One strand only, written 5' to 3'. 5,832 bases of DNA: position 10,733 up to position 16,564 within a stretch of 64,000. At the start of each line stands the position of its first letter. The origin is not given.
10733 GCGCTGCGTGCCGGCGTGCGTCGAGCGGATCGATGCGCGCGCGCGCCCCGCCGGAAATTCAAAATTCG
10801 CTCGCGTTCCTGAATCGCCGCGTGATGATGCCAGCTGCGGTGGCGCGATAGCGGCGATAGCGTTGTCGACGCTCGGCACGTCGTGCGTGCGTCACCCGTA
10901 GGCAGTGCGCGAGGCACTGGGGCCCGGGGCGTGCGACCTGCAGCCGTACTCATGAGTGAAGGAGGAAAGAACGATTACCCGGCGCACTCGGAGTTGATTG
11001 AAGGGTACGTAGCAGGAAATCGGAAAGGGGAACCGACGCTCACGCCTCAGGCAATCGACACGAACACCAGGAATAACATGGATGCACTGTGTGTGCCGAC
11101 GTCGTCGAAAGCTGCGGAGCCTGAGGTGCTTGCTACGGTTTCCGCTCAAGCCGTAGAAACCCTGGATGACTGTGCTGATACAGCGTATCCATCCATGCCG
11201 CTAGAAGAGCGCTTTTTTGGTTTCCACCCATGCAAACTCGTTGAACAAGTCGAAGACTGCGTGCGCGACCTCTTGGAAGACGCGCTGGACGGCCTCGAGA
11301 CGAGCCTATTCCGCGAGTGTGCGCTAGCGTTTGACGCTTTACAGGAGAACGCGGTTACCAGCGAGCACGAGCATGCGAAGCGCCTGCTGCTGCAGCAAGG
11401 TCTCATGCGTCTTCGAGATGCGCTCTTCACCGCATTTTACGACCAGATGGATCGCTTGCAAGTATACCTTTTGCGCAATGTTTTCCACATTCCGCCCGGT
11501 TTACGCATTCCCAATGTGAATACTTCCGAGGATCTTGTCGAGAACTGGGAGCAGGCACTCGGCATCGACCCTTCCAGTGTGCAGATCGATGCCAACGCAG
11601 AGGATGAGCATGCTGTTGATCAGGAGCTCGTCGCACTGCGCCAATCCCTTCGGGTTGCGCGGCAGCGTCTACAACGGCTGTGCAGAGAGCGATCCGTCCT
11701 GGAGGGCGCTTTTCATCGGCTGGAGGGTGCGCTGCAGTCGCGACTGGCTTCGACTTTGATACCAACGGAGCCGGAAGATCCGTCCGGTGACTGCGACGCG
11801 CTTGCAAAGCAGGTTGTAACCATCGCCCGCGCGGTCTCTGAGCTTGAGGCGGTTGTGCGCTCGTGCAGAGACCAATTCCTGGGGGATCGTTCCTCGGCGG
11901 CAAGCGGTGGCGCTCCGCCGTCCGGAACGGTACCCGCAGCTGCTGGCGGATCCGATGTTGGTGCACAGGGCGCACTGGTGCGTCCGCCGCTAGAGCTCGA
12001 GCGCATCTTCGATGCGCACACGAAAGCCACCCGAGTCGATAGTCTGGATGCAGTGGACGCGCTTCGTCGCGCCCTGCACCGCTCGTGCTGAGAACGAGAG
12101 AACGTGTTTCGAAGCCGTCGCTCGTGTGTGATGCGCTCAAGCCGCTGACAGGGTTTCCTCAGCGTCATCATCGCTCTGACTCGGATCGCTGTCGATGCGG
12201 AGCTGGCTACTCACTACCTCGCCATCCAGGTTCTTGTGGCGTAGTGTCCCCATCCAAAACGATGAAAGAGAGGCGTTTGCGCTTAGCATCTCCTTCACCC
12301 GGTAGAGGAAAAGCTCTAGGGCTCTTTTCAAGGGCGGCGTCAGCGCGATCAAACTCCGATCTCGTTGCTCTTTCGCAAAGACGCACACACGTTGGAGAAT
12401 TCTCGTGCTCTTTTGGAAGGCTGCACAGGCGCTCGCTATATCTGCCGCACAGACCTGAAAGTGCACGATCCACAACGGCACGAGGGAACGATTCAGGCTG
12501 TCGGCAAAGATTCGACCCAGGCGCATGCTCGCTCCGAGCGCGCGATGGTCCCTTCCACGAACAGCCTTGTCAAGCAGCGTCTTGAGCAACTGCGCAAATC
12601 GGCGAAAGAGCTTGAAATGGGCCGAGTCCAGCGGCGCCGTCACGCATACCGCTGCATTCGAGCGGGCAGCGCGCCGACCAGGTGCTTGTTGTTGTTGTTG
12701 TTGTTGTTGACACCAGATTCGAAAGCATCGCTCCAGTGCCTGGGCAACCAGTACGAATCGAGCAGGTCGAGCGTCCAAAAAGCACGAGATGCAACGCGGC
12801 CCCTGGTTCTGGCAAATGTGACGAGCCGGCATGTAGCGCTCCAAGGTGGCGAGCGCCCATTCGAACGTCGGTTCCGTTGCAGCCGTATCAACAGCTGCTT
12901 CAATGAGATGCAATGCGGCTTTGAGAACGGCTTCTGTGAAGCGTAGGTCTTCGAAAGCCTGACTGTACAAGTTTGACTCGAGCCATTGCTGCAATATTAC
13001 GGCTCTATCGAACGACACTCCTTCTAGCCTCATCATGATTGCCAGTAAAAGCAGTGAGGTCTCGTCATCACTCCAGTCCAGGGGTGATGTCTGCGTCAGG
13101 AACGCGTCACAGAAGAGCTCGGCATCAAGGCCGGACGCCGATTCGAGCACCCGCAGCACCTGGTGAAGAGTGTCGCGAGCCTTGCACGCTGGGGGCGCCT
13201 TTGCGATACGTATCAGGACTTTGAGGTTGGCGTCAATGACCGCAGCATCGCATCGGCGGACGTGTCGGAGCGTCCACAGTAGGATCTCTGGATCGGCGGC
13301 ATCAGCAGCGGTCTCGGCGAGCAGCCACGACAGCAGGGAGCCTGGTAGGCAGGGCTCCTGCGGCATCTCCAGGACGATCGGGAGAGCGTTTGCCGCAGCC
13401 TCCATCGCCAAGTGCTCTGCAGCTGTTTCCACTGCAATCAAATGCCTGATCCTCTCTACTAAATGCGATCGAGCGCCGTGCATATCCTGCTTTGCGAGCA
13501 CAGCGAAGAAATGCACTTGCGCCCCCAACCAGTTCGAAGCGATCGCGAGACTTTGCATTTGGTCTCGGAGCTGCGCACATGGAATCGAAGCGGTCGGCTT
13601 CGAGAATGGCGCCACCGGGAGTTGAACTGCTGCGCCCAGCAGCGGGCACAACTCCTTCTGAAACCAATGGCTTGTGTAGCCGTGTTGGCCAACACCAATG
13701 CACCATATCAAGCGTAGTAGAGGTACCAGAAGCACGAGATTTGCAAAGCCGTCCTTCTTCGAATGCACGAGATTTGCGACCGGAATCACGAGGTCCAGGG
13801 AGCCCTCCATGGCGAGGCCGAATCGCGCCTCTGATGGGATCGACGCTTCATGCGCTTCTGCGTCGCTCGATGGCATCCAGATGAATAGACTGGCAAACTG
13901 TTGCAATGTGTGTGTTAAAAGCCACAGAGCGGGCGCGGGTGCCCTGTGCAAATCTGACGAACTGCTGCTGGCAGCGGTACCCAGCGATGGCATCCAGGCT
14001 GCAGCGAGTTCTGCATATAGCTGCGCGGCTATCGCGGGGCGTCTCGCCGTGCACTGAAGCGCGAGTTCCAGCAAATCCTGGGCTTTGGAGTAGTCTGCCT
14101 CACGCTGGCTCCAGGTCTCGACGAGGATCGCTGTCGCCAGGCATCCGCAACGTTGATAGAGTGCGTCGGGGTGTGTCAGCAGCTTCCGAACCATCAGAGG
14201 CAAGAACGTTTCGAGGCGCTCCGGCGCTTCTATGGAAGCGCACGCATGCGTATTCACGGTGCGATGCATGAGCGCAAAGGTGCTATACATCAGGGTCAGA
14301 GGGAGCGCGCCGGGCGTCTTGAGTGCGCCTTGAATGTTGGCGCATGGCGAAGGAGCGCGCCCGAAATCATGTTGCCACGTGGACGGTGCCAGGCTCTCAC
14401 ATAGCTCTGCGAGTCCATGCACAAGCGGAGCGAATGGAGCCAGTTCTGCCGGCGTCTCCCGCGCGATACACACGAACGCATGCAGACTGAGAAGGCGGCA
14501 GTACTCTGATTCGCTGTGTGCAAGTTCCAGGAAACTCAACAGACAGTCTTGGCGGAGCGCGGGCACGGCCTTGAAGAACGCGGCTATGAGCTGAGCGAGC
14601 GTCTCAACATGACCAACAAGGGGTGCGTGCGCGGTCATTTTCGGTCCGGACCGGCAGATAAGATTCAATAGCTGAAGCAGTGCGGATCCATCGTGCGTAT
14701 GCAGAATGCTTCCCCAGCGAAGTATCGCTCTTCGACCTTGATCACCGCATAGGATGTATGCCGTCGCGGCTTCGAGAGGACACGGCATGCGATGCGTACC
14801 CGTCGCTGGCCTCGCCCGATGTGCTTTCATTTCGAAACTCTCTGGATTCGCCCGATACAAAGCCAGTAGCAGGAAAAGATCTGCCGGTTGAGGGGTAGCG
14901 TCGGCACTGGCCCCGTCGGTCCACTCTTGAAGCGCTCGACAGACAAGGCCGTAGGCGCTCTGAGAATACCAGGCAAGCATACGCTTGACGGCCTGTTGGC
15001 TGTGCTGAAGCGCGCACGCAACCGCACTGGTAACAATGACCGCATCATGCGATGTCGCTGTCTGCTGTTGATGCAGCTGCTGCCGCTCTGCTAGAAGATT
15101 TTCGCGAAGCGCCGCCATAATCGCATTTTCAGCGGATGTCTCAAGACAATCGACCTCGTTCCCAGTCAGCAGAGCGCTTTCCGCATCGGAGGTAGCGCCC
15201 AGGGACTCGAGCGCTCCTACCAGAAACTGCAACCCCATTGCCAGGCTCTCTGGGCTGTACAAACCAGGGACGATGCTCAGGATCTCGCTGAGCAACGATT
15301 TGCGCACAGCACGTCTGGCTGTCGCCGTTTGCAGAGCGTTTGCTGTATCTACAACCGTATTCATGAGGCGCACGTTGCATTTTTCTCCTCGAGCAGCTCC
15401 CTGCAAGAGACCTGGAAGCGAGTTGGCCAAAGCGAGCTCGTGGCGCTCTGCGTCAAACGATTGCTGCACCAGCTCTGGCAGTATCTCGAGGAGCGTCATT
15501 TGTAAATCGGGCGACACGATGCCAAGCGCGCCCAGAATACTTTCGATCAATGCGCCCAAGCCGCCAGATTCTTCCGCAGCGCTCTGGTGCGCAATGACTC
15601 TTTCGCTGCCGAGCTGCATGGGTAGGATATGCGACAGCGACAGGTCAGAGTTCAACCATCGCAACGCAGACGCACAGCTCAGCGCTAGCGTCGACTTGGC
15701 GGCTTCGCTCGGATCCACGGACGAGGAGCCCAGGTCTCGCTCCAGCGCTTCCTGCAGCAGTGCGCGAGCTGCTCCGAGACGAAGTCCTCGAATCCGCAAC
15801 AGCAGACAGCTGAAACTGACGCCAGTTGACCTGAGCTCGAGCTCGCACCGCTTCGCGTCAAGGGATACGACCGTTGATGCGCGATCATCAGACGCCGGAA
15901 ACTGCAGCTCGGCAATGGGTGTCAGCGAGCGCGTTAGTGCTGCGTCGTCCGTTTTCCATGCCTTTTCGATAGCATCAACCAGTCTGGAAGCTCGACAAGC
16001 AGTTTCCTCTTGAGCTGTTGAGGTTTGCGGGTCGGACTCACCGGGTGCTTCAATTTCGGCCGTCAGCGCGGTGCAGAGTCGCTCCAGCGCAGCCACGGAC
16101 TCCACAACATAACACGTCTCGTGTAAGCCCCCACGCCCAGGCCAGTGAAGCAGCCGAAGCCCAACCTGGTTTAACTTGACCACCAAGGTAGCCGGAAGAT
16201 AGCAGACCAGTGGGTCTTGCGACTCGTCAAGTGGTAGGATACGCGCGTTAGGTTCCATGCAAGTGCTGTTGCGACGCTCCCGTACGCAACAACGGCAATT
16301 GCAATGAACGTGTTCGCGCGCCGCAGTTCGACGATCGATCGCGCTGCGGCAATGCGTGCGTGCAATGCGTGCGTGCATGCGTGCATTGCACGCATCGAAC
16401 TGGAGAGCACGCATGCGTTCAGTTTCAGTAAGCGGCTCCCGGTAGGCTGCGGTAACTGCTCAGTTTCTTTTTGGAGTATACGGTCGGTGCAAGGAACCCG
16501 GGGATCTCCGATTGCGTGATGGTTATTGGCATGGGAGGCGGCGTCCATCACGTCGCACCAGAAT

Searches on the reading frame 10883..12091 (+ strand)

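Call 23: search_protein_families(library=pfam, proteins=[window:10883-12091:+], max_evalue=0.001)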
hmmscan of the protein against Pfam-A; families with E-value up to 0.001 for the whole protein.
window:10883-12091:+ (402 aa): 1 family
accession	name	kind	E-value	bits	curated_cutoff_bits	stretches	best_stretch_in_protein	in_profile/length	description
PF05859.17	Mis12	-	2.1e-14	54.3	25.7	1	107-289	2-161/231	Mis12 protein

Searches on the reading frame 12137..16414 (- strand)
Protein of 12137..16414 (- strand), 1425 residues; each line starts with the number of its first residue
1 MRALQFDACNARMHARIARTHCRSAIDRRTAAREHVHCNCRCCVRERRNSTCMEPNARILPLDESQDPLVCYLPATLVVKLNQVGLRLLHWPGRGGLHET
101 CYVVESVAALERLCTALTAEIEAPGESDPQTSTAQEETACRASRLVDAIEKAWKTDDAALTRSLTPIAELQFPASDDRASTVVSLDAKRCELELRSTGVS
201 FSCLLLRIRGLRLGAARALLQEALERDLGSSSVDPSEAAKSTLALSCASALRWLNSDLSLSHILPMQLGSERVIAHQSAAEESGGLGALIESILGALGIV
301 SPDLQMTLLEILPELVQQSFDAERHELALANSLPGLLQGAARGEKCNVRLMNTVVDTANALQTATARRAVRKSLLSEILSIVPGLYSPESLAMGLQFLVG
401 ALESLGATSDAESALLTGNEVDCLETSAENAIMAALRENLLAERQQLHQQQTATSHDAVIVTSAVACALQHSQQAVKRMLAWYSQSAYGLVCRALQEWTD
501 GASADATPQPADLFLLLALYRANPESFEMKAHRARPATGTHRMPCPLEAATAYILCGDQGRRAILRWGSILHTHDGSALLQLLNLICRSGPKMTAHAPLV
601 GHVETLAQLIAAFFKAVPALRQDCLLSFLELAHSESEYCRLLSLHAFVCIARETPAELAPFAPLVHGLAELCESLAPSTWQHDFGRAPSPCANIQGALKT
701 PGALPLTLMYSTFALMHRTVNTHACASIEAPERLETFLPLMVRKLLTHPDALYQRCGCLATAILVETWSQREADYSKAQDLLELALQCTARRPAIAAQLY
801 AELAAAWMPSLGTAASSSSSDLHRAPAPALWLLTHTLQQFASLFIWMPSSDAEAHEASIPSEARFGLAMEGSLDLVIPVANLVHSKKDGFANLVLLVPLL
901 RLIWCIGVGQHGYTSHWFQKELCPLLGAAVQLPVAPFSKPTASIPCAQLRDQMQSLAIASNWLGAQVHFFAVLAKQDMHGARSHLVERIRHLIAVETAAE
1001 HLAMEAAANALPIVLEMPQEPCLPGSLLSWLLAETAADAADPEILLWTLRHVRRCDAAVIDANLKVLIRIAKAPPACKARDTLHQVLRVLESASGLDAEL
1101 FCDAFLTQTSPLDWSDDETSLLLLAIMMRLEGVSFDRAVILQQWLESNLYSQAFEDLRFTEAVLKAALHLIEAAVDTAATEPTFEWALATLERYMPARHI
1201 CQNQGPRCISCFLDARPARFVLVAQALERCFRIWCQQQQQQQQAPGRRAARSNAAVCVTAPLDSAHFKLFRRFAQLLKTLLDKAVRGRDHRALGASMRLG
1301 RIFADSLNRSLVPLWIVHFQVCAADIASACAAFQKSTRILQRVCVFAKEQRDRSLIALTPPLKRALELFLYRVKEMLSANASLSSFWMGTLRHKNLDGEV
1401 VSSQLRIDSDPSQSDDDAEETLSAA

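Call 23: search_protein_families(library=pfam, proteins=[window:12137-16414:-], max_evalue=0.001)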
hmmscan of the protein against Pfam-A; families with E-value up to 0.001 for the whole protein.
window:12137-16414:- (1425 aa): 1 family
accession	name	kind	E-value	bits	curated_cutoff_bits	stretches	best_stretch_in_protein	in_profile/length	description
PF14631.11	FancD2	-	6.6e-22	77.3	27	1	1292-1416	1293-1417/1418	Fanconi anaemia protein FancD2 nuclease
